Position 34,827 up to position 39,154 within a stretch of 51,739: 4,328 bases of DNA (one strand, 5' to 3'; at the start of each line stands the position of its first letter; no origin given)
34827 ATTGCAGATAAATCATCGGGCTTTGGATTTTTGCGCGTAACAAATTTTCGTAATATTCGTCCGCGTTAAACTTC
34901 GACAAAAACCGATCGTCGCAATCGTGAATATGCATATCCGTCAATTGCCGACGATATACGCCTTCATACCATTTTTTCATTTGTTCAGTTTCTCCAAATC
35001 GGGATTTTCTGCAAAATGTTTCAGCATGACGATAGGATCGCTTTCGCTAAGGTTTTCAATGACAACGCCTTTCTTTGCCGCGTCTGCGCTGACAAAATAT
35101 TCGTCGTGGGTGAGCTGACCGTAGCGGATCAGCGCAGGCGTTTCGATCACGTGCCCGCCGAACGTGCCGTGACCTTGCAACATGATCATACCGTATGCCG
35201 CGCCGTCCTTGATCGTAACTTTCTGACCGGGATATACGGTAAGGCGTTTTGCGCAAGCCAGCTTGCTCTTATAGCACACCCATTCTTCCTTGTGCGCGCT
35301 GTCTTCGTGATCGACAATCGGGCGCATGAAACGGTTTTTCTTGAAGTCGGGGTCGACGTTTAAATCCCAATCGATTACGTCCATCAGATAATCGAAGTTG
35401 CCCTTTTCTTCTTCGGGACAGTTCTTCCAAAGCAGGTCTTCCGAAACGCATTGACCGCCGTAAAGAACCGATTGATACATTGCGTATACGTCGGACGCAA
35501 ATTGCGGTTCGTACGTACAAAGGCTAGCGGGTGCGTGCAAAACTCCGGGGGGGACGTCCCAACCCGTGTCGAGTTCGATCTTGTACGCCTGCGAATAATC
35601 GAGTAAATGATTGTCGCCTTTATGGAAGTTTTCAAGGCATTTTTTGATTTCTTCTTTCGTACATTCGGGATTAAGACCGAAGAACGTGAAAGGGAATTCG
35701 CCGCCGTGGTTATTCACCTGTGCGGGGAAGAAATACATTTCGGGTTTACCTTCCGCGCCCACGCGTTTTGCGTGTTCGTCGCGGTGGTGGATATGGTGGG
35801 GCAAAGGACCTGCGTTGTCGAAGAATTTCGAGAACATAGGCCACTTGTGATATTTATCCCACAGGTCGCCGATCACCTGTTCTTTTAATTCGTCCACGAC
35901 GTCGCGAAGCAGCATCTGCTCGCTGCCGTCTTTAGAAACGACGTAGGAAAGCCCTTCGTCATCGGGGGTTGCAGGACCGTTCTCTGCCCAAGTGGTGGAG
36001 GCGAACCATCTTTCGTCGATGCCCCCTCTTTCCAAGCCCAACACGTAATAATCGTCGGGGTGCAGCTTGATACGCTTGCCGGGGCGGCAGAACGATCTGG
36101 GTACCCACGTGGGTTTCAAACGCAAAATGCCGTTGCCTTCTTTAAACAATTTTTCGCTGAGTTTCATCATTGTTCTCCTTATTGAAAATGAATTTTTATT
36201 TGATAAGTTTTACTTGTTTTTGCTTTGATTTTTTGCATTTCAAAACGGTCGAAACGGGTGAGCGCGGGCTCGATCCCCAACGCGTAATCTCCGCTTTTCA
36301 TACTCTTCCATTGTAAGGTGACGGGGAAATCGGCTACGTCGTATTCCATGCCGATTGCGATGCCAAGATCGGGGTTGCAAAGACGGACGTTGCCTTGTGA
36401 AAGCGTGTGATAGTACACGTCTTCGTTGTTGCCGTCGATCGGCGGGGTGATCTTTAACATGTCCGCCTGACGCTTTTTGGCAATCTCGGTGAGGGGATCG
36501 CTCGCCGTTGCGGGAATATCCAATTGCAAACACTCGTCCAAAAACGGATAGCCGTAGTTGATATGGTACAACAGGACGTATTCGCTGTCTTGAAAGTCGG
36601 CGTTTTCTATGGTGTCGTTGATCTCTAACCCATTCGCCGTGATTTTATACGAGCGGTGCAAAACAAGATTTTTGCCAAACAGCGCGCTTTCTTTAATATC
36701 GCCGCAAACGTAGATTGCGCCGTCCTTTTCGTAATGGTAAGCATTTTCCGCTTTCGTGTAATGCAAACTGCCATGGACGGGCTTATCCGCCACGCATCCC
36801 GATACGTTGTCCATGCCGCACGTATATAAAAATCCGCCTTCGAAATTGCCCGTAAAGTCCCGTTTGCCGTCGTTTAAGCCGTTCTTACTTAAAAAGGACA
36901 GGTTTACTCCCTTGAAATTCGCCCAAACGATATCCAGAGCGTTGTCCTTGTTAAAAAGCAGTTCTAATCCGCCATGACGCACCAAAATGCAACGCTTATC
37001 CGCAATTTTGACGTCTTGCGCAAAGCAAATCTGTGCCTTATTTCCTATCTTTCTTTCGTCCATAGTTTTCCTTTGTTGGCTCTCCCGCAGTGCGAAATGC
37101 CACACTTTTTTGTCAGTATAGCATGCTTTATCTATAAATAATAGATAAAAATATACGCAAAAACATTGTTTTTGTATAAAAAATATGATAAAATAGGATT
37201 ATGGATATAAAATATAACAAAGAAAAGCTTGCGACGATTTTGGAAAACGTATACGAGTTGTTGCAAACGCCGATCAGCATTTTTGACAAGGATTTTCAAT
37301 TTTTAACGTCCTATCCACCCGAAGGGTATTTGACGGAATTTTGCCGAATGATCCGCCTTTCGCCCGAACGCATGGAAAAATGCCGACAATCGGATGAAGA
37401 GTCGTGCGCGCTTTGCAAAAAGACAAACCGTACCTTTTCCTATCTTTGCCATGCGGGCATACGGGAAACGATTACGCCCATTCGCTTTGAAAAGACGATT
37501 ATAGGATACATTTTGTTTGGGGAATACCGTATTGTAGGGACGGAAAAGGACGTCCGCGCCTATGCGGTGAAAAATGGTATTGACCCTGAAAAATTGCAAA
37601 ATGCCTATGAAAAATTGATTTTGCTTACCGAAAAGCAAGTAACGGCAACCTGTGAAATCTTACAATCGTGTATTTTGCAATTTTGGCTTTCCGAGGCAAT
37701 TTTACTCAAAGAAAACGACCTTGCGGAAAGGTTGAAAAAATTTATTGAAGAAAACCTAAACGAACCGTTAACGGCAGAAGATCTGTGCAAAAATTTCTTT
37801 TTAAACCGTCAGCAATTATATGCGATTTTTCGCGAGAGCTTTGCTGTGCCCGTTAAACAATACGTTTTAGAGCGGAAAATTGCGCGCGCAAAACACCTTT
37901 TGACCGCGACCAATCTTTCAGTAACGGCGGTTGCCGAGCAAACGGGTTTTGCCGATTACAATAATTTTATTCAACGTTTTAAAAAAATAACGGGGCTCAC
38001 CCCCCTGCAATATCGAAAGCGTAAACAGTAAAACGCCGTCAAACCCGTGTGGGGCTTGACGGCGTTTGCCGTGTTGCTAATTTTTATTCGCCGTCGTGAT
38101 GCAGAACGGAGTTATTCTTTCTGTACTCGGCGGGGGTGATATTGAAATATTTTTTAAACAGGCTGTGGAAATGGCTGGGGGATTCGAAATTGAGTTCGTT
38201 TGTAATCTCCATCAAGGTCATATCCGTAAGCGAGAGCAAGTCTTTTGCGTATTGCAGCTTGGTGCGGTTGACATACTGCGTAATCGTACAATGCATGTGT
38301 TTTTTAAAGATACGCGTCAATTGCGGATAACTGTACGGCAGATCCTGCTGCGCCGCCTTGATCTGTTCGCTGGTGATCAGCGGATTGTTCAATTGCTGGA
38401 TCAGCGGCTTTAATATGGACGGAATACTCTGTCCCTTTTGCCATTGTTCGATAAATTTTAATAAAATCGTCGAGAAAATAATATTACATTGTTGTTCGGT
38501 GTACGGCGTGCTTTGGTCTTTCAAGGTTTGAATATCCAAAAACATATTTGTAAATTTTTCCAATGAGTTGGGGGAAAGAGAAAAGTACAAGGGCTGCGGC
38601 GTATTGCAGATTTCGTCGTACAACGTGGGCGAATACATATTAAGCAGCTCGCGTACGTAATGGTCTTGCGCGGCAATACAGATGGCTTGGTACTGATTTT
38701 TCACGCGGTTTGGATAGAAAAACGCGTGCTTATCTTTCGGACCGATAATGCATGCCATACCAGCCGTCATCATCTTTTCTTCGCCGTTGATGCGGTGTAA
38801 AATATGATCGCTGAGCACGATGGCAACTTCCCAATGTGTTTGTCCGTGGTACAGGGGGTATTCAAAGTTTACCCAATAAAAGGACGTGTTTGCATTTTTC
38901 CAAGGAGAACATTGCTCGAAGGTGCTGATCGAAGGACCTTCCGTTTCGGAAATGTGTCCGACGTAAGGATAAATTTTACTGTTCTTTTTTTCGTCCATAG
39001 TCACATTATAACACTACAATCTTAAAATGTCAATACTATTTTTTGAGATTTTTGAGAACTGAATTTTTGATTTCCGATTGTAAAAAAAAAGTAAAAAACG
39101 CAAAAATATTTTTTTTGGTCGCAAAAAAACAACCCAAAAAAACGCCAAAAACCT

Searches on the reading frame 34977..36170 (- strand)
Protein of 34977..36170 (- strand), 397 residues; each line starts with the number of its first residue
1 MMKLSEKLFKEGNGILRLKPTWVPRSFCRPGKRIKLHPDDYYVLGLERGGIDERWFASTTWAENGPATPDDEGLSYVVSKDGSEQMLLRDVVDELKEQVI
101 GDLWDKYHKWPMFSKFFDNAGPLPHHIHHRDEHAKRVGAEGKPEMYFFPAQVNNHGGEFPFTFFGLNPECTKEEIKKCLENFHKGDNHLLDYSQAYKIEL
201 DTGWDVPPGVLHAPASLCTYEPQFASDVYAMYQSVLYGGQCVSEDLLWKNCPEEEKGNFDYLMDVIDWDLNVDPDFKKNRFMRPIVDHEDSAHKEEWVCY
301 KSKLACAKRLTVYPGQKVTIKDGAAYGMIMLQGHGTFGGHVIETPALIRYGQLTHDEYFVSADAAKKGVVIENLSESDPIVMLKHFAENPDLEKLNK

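Call 7: search_protein_families(library=pfam, proteins=[window:34977-36170:-], max_evalue=0.001)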
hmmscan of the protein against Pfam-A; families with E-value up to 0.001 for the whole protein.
window:34977-36170:- (397 aa): 0 families

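Call 30: search_protein_families(library=ncbifam, proteins=[window:34977-36170:-], max_evalue=0.001)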
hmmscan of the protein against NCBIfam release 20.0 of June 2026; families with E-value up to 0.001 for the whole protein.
window:34977-36170:- (397 aa): 0 families

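Call 51: search_solved_structures(query=window:34977-36170:-, max_evalue=1)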
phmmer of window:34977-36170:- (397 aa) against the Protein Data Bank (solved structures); distinct sequences matched with E-value up to 1: 1.
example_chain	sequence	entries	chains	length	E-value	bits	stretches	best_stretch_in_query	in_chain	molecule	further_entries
1zx5_A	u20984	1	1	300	0.0062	18.9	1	84-148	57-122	mannosephosphate isomerase, putative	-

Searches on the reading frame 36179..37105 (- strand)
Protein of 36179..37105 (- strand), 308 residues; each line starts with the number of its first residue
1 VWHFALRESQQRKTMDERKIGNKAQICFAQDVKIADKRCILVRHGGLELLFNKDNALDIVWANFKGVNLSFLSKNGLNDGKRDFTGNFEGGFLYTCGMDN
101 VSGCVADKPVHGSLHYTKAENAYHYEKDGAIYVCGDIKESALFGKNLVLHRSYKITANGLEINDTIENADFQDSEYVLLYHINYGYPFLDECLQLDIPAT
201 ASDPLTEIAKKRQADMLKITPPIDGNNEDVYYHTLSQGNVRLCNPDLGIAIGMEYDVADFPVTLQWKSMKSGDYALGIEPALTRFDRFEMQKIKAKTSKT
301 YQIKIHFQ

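Call 7: search_protein_families(library=pfam, proteins=[window:36179-37105:-], max_evalue=0.001)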
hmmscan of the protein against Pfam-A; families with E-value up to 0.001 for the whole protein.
window:36179-37105:- (308 aa): 1 family
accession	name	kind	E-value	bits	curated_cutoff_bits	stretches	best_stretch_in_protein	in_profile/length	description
PF14486.12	DUF4432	-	3.8e-49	167.6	32.5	1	39-285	6-275/304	Domain of unknown function (DUF4432)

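Call 30: search_protein_families(library=ncbifam, proteins=[window:36179-37105:-], max_evalue=0.001)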
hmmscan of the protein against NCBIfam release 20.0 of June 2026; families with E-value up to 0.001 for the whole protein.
window:36179-37105:- (308 aa): 0 families

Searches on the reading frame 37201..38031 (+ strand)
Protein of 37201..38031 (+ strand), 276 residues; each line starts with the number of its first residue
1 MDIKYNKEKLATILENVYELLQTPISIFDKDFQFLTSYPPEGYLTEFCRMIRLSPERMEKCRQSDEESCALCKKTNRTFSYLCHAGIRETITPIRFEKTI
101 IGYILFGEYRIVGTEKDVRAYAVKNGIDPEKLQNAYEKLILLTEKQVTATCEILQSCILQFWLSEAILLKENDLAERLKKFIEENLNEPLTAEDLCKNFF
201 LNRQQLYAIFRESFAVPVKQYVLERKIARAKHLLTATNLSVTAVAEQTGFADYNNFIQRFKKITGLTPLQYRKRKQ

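Call 7: search_protein_families(library=pfam, proteins=[window:37201-38031:+], max_evalue=0.001)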
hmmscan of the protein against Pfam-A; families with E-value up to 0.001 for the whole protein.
window:37201-38031:+ (276 aa): 3 families
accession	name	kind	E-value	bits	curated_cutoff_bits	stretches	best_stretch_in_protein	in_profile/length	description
PF10114.15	PocR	-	8.3e-31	107.4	23.9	1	6-160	4-156/162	Sensory domain found in PocR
PF12833.13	HTH_18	-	4.6e-20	72.1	33.6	1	195-274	1-80/80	Helix-turn-helix domain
PF00165.29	HTH_AraC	-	2.4e-14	53.5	26.6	1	236-273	6-42/42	Bacterial regulatory helix-turn-helix proteins, AraC family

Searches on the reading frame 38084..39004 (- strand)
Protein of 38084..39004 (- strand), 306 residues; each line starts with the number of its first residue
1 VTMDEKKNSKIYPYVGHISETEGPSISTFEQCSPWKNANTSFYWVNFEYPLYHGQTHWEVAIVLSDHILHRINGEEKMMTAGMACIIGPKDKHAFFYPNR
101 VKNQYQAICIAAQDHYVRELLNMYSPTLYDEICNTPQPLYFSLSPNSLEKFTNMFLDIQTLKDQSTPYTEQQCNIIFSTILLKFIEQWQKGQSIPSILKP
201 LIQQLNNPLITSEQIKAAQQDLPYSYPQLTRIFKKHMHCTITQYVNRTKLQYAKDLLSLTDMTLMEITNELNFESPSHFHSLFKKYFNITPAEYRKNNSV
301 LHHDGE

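Call 7: search_protein_families(library=pfam, proteins=[window:38084-39004:-], max_evalue=0.001)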
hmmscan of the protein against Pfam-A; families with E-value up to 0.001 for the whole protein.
window:38084-39004:- (306 aa): 2 families
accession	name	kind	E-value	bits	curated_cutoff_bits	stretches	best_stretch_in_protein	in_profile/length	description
PF12833.13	HTH_18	-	6.2e-20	71.7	33.6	1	224-296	7-79/80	Helix-turn-helix domain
PF00165.29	HTH_AraC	-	4.7e-14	52.5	26.6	1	260-296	7-42/42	Bacterial regulatory helix-turn-helix proteins, AraC family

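Call 102: search_protein_families(library=ncbifam, proteins=[window:38084-39004:-], max_evalue=0.00001)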
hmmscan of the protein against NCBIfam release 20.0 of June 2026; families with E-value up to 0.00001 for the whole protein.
window:38084-39004:- (306 aa): 22 families
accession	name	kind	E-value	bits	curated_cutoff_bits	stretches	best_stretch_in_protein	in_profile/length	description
TIGR04094.1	adjacent_YSIRK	equivalog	6.9e-19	68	200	1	172-295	265-383/383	YSIRK-targeted surface antigen transcriptional regulator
NF007860.0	PRK10572.1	equivalog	6.1e-16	58.1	208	1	145-301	130-288/292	arabinose operon transcriptional regulator AraC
NF010028.0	PRK13503.1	equivalog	7.6e-16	58.3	288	1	53-299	31-274/278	HTH-type transcriptional activator RhaS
NF007633.0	PRK10296.1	equivalog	1.3e-12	47.9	264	1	53-298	40-275/280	transcriptional regulator ChbR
NF007693.0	PRK10371.1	equivalog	3.3e-12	46.2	253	1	231-297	233-299/309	transcriptional regulator MelR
NF052371.1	TransRegGbdRPseu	equivalog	3.3e-12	46.1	480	1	225-298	254-327/365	choline metabolism transcriptional regulator GbdR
NF047788.1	TransRegPocR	equivalog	3.4e-12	46.2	500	1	228-298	221-291/296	transcriptional regulator PocR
NF047455.1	TF_Staph_AryK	equivalog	3e-11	42.3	850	1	60-299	25-260/759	transcriptional regulator AryK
NF012144.2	ramA_TF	equivalog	5.3e-11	42.9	180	1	196-298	9-107/108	RamA family antibiotic efflux transcriptional regulator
NF012228.1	RobA_TF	equivalog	1.8e-10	40.8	380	1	196-298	3-105/286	MDR efflux pump AcrAB transcriptional activator RobA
NF007584.0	PRK10219.1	equivalog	2e-10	41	174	1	196-296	5-105/107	superoxide response transcriptional regulator SoxS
NF011701.0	PRK15121.1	equivalog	4.8e-09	36.1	426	1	197-298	6-107/289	MDR efflux pump AcrAB transcriptional activator RobA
NF006902.0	PRK09393.1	equivalog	8.5e-09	35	425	1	197-298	221-322/327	transcriptional regulator FtrA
NF007243.0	PRK09685.1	equivalog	1.5e-08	34.4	199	1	199-297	205-301/303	transcriptional regulator FeaR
NF010025.2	PRK13500.1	equivalog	2.4e-08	33.9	525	1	53-299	34-279/282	HTH-type transcriptional activator RhaR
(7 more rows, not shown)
